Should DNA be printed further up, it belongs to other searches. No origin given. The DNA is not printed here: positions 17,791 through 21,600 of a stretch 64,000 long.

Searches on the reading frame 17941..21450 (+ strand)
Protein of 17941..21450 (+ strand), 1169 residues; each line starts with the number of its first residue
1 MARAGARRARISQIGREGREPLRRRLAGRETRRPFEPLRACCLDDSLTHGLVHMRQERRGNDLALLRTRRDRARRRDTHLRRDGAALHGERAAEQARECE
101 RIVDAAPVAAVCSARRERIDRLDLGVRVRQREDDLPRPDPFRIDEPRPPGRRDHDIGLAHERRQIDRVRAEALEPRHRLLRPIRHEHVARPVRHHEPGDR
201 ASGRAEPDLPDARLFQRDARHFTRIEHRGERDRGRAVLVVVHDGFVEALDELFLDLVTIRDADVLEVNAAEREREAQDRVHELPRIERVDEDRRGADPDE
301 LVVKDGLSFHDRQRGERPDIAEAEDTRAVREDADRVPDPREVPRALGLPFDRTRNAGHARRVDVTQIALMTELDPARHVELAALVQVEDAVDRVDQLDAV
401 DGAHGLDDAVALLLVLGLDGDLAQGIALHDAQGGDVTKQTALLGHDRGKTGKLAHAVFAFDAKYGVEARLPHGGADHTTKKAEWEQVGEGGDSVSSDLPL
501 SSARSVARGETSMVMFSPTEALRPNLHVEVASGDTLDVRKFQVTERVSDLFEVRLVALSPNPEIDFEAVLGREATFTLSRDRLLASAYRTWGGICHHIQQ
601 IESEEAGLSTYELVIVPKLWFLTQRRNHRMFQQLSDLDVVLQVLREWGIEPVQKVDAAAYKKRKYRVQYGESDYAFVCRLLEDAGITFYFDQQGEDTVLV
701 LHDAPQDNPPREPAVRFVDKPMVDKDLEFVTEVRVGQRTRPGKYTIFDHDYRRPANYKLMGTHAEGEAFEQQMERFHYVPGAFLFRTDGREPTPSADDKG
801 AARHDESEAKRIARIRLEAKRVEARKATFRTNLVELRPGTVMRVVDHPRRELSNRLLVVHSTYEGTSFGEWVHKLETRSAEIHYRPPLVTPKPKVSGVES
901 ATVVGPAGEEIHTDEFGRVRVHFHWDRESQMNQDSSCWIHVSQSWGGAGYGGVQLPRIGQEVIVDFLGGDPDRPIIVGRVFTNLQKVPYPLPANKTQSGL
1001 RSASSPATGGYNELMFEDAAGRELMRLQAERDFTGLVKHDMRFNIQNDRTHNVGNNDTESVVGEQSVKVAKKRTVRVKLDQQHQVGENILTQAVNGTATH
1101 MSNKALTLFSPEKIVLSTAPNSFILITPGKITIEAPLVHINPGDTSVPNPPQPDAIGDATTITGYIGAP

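Call 6: search_protein_families(library=pfam, proteins=[window:17941-21450:+], max_evalue=0.01)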
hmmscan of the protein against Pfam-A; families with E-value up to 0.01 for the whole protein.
window:17941-21450:+ (1169 aa): 4 families
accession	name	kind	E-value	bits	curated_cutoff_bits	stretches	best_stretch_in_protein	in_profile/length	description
PF05954.17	Phage_GPD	-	1.5e-70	238.3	30.1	1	544-864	1-300/305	Phage tail baseplate hub (GPD)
PF22178.3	Gp5_trimer_C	-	4.3e-23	82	30.9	1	998-1093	1-96/112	Bacteriophage T4 gp5 C-terminal trimerisation domain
PF04717.18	Phage_base_V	-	1.7e-12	47.9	23.8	1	913-981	11-75/75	Type VI secretion system/phage-baseplate injector OB domain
PF20093.5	DUF6484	-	5.1e-05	24.3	27.6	1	957-980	38-61/61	Domain of unknown function (DUF6484)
